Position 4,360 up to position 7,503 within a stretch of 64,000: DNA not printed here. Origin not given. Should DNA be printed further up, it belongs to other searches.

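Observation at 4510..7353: Predicted pseudokinase fused to an FG-GAP beta-propeller through a (PEKT)7 linker encoded by a perfect 12-bp x7 tandem repeat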

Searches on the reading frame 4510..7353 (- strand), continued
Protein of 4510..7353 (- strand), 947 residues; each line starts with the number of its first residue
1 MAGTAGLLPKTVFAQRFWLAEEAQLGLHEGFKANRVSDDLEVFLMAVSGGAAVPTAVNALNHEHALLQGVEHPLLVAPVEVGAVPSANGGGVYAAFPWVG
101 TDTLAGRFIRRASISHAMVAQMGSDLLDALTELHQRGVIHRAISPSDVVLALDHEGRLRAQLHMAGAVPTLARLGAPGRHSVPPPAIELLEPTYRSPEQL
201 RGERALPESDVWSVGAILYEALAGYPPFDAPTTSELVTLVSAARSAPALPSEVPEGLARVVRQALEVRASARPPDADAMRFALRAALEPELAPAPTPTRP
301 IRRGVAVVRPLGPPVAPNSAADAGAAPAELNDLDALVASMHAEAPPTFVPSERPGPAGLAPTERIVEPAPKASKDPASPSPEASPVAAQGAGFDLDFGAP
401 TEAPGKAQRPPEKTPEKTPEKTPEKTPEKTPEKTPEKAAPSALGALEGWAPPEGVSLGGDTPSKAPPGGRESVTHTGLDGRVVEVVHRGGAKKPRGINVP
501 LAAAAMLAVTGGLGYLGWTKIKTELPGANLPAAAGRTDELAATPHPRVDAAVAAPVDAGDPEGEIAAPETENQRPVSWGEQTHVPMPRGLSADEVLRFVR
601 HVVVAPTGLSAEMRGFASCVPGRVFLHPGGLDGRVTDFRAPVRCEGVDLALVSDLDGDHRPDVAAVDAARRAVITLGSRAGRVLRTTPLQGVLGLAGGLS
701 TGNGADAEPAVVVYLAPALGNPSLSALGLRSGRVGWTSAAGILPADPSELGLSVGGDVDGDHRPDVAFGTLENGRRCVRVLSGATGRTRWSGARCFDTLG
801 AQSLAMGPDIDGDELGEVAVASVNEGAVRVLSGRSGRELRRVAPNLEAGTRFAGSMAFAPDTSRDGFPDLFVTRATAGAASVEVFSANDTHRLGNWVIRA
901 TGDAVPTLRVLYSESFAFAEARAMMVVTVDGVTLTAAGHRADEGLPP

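Call 10: find_encoding_contigs(protein=window:4510-7353:-, flank=10000, max_places=6)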
Protein window:4510-7353:- (947 aa): no gene with exactly this product is on record in the collection.

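Call 11: find_related_loci(query=A1, collection=genome_contigs, flank=10000)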
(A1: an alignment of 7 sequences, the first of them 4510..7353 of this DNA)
Query A1 (947 aa) in genome_contigs; peptide patterns used: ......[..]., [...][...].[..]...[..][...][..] (x = any residue, [..] = any of these).
436 stretches matched a pattern; 64 encode a relative of the query (tblastn E <= 1e-3); 64 distinct loci.
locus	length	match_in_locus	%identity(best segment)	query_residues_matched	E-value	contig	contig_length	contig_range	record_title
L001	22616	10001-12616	37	11-940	6e-137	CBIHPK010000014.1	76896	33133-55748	MAG TPA_asm: uncultured Myxococcaceae bacterium isolate SRR18156209_binner13_Refined_17 genome assembly, contig: ERZ2733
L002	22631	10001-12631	36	11-940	2e-132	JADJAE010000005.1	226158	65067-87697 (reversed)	MAG: Deltaproteobacteria bacterium isolate AalW_18-Q3-R10-53_BATAC.29 tig00012524-10-2258240, whole genome shotgun seque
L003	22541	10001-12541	35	11-940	2e-126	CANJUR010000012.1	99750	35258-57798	MAG: Deltaproteobacteria bacterium isolate RH-26jul17-416 genome assembly, contig: RH-26jul17-C469, whole genome shotgun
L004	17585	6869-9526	35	11-940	1e-124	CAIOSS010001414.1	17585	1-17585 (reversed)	MAG: uncultured delta proteobacterium isolate Loclat_bin-08890 genome assembly, contig: bin-08890:1414/1467, whole genom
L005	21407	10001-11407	50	478-946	2e-121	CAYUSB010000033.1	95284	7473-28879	MAG TPA_asm: uncultured Myxococcaceae bacterium isolate binchicken_co266_258 genome assembly, contig: NODE_531_length_95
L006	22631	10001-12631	36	11-940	9e-133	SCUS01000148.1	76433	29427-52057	MAG: Myxococcaceae bacterium isolate GW715_bin.15 GW715_bin.15-97504, whole genome shotgun sequence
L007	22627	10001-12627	32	7-945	1e-105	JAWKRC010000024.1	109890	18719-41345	MAG: Polyangiales bacterium isolate ABC2.122 ABC2.122.fa-24, whole genome shotgun sequence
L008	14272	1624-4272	36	11-940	5e-134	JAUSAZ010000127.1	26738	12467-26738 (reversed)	MAG: Myxococcales bacterium isolate E6_metabat.bin.30 E6_k141_385480, whole genome shotgun sequence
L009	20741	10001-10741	35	72-325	9e-17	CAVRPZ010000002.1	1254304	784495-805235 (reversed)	MAG: uncultured Actinomycetes bacterium isolate MFD05176.bin.2.125 genome assembly, contig: contig_2055, whole genome sh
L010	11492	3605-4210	34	88-300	6e-16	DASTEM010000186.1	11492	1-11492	MAG TPA_asm: Gaiellaceae bacterium isolate SMAG_U847 k141_1535179, whole genome shotgun sequence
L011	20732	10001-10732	29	18-286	1e-15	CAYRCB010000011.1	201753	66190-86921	MAG TPA_asm: uncultured Solirubrobacteraceae bacterium isolate binchicken_co179_10 genome assembly, contig: NODE_298_len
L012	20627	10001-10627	34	92-310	1e-15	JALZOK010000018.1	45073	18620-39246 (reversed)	MAG: Actinomycetota bacterium isolate MSU bin109 SD1459_NODE_88_length_45073_cov_1.992836, whole genome shotgun sequence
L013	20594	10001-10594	35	92-300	2e-15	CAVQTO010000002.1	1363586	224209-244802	MAG: uncultured Actinomycetes bacterium isolate MFD06742.bin.2.194 genome assembly, contig: contig_1422, whole genome sh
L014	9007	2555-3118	34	92-288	3e-15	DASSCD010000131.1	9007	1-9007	MAG TPA_asm: Gaiellaceae bacterium isolate SMAG_U912 k141_1219281, whole genome shotgun sequence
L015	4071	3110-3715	34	88-300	4e-15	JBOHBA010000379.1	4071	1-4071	MAG: Gaiellaceae bacterium isolate SC-S_metawrap_bin.19 k127_4742929, whole genome shotgun sequence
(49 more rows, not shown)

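Call 35: predict_structure(alignment_id=A1)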
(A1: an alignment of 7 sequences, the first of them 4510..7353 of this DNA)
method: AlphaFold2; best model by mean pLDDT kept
length: 947 residues; sequences in the alignment: 7
mean_pLDDT: 61.3   pTM: 0.43
mean pLDDT of the five models: 61.3, 58.8, 56.1, 52.3, 51.7
residues with pLDDT >= 90: 27; 70-90: 453; 50-70: 137; < 50: 330
segments of 3 or more residues with pLDDT < 50: 1-5, 87-89, 178-190, 269-273, 290-506, 516-579, 718-720, 900-906, 939-947
pLDDT, mean of each block of 10 residues (from residue 1): 49 80 68 84 82 76 76 82 65 83 75 70 87 72 78 70 80 58 41 75 71 87 81 74 68 78 67 62 66 34 24 27 32 44 29 27 27 28 25 26 25 30 30 29 23 25 27 24 24 35 49 45 35 26 26 29 27 34 78 80 72 79 81 77 81 83 87 84 82 82 75 70 82 82 63 78 83 81 85 77 83 86 86 89 74 81 73 72 83 70 58 73 79 66 37
secondary structure, 60 per line:
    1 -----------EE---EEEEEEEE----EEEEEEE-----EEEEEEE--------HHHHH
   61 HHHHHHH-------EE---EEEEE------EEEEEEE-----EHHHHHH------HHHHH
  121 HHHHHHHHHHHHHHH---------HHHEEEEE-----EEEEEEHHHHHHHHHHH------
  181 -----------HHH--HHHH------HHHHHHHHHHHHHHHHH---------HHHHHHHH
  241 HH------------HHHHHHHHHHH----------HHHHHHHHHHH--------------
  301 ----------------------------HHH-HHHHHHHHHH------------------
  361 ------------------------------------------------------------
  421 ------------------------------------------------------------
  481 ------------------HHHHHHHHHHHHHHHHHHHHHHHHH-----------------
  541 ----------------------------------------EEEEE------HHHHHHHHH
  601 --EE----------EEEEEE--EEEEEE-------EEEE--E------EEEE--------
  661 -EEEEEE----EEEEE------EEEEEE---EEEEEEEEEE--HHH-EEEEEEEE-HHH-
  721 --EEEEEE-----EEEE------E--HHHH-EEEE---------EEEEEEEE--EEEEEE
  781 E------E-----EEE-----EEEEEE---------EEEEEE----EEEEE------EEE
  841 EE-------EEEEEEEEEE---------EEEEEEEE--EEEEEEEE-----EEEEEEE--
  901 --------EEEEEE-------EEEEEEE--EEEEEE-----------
elements in order (helices of 4 or more, strands of 3 or more residues): E17-24 E29-35 E41-47 H56-67 E80-84 E91-97 H104-109 H116-135 E148-152 E158-163 H164-174 H197-200 H207-223 H233-242 H255-265 H276-286 H333-342 H499-523 E581-585 H592-600 E615-620 E623-628 E636-639 E649-652 E662-667 E672-676 E683-688 E692-701 E708-715 E723-728 E734-737 H747-750 E752-755 E765-772 E775-781 E794-796 E802-807 E817-822 E827-831 E838-842 E850-859 E869-876 E879-886 E892-898 E909-914 E922-928 E931-936

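Call 37: fold_search(model_id=the predicted structure, library=pdb)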
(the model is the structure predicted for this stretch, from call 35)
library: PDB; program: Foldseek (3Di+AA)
matches with E <= 10: 1996; with E <= 0.001: 1996
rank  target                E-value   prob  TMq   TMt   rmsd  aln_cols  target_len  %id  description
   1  4x3f_A                3.6e-15  1.00  0.25  0.78   6.0       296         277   19  Crystal structure of the intracellular domain of the M. tuberculosis Ser/Thr kinase PknA (released 2015-01-21)
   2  4x3f_C                4.0e-14  1.00  0.24  0.76   6.3       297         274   20  Crystal structure of the intracellular domain of the M. tuberculosis Ser/Thr kinase PknA (released 2015-01-21)
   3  4x3f_B                8.7e-14  1.00  0.25  0.78   5.6       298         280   19  Crystal structure of the intracellular domain of the M. tuberculosis Ser/Thr kinase PknA (released 2015-01-21)
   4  6i2p_A                1.5e-13  1.00  0.24  0.75   5.0       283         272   23  Crystal structure of the Mycobacterium tuberculosis PknB kinase domain (L33E mutant) in complex with its substrate Gar (released 2019-05-22)
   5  2fum_A                1.6e-13  1.00  0.24  0.79   4.7       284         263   22  Catalytic domain of protein kinase PknB from Mycobacterium tuberculosis in complex with mitoxantrone (released 2006-08-01)
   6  3orp                  1.9e-13  1.00  0.24  0.75   4.5       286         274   22  Mycobacterium tuberculosis PknB kinase domain L33D mutant (crystal form 5) (released 2010-12-15)
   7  9ymt                  2.1e-13  1.00  0.25  0.78   4.2       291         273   18  Staphylococcus aureus serine/threonine kinase Stk1 with inhibitor GW779439X (released 2026-03-11)
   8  8bfs                  4.0e-13  1.00  0.22  0.66   4.6       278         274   20  Crystal structure of human calmodulin-dependent protein kinase 1D (CAMK1D) in complex with FZ326 (released 2022-11-16)
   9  6t6f_A                4.2e-13  1.00  0.22  0.66   3.4       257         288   20  Crystal structure of human calmodulin-dependent protein kinase 1D (CAMK1D) bound to compound 8 (CS275) (released 2020-01-15)
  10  3f61                  4.4e-13  1.00  0.24  0.76   4.2       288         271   22  Crystal Structure of M. tuberculosis PknB Leu33Asp/Val222Asp double mutant in complex with ADP (released 2008-12-02)
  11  6i2p_B                4.4e-13  1.00  0.24  0.76   5.1       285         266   23  Crystal structure of the Mycobacterium tuberculosis PknB kinase domain (L33E mutant) in complex with its substrate Gar (released 2019-05-22)
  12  3ork                  4.7e-13  1.00  0.24  0.76   4.0       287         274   22  Mycobacterium tuberculosis PknB kinase domain L33D mutant (crystal form 2) (released 2010-12-15)
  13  4j8m                  4.9e-13  1.00  0.22  0.70   6.6       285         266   21  Aurora A in complex with CD532 (released 2014-09-10)
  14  6b2p                  6.4e-13  1.00  0.24  0.81   3.5       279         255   23  Dual Inhibition of the Essential Protein Kinases A and B in Mycobacterium tuberculosis (released 2018-02-14)
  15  6qp5                  6.7e-13  1.00  0.21  0.65   4.9       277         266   19  Apo Human Calcium/Calmodulin-dependent kinase type 1D (released 2020-03-04)
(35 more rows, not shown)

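Call 46: find_encoding_contigs(protein=P0001, flank=10000, max_places=2)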
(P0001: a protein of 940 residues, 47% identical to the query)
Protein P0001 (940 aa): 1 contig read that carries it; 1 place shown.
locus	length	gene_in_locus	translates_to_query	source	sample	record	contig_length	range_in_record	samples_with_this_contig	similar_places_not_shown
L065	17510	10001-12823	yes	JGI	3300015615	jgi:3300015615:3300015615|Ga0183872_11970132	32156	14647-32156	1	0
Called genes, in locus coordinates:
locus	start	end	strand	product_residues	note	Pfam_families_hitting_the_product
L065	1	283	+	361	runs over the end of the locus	PF10442:FIST_C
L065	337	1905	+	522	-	PF04411:PDDEXK_7 (faint)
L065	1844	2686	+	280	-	PF01553:Acyltransferase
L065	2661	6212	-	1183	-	PF01839:FG-GAP (faint), PF13360:PQQ_2 (faint), PF25292:Beta-prop_CGLA (faint), PF13517:FG-GAP_3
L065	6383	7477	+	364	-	PF03747:ADP_ribosyl_GH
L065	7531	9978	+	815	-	-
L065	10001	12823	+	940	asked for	PF00069:Pkinase (faint), PF01839:FG-GAP (faint), PF13517:FG-GAP_3 (faint), PF23727:Beta-prop_FAM234A_B (faint)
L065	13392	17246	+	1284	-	-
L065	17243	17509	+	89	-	?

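Call 47: find_encoding_contigs(protein=P0003, flank=10000, max_places=2)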
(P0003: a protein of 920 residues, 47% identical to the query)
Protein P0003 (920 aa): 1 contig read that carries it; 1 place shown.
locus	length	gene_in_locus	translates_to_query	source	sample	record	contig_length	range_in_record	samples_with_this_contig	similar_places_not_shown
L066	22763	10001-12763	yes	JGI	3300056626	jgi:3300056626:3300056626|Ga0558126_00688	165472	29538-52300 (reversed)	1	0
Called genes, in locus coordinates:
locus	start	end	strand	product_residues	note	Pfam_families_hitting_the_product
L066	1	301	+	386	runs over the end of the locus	PF10442:FIST_C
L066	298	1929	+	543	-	-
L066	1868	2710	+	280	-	PF01553:Acyltransferase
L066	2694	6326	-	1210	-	PF01839:FG-GAP (faint), PF13360:PQQ_2 (faint), PF25292:Beta-prop_CGLA (faint), PF13517:FG-GAP_3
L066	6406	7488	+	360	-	PF03747:ADP_ribosyl_GH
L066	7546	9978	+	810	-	-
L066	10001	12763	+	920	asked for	PF13517:FG-GAP_3 (faint), PF23727:Beta-prop_FAM234A_B (faint)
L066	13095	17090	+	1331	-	-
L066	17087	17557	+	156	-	-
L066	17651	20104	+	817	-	PF03544:TonB_C, PF07715:Plug (faint), PF00593:TonB_dep_Rec_b-barrel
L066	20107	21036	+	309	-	-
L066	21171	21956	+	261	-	-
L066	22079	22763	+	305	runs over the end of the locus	-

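Call 57: search_protein_families(library=ncbifam, proteins=[L001:8730-9983:-], max_evalue=0.01)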
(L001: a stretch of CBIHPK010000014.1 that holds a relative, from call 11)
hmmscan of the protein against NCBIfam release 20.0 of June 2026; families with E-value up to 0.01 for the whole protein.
L001:8730-9983:- (417 aa): 18 families
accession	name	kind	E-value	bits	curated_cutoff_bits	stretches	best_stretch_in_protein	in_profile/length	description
NF033483.0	PknB_PASTA_kin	equivalog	2.5e-72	244.7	450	1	54-412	2-354/563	Stk1 family PASTA domain-containing Ser/Thr kinase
NF047741.1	antiphage_MADS6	equivalog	4.3e-45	154.4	460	2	168-332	306-462/612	methylation-associated defense system protein kinase MAD6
TIGR03903.1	TOMM_kin_cyc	equivalog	4.6e-42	144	705.75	1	85-331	4-248/1267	TOMM system kinase/cyclase fusion protein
NF052427.1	StpK7MSMEG_1200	equivalog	6.6e-38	130.6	900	1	59-325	7-263/601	serine/threonine protein kinase StpK7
NF053615.1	SerThrKinAfsKStmc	equivalog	6.4e-36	124.3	1300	1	59-319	13-257/809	protein serine/threonine kinase AfsK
NF038150.1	lanthi_synth_IV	equivalog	2.9e-29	102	650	1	53-340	183-460/851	class IV lanthionine synthetase LanL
NF009651.0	PRK13184.1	equivalog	3.9e-27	94.6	839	1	61-327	4-287/932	serine/threonine-protein kinase PknD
NF033442.0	BREX_PglW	equivalog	1e-22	79.8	990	2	52-213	505-662/1391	BREX system serine/threonine kinase PglW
NF038151.1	lanthi_synth_III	equivalog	4.9e-12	45.1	575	1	73-314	234-468/833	class III lanthionine synthetase LanKC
NF043056.1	T4SS_LegK1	equivalog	6.2e-12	44.9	550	1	168-263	195-283/516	Dot/Icm T4SS effector kinase LegK1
NF058632.1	SerThrKinPrkT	equivalog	1.5e-08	34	280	1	56-195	13-151/322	serine/threonine protein kinase PrkT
TIGR03724.2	arch_bud32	equivalog_domain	4.2e-05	23.1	125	1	171-220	95-140/193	KEOPS complex kinase/ATPase Bud32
TIGR01982.1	UbiB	equivalog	0.00011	21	487.55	0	72-108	129-164/436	2-polyprenylphenol 6-hydroxylase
NF007174.0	PRK09605.1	equivalog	0.0025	16.3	447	1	170-220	436-482/535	bifunctional N(6)-L-threonylcarbamoyladenine synthase/serine/threonine protein kinase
NF011463.0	PRK14879.1-4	equivalog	0.0027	17.2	188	1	170-219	123-168/237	Kae1-associated kinase Bud32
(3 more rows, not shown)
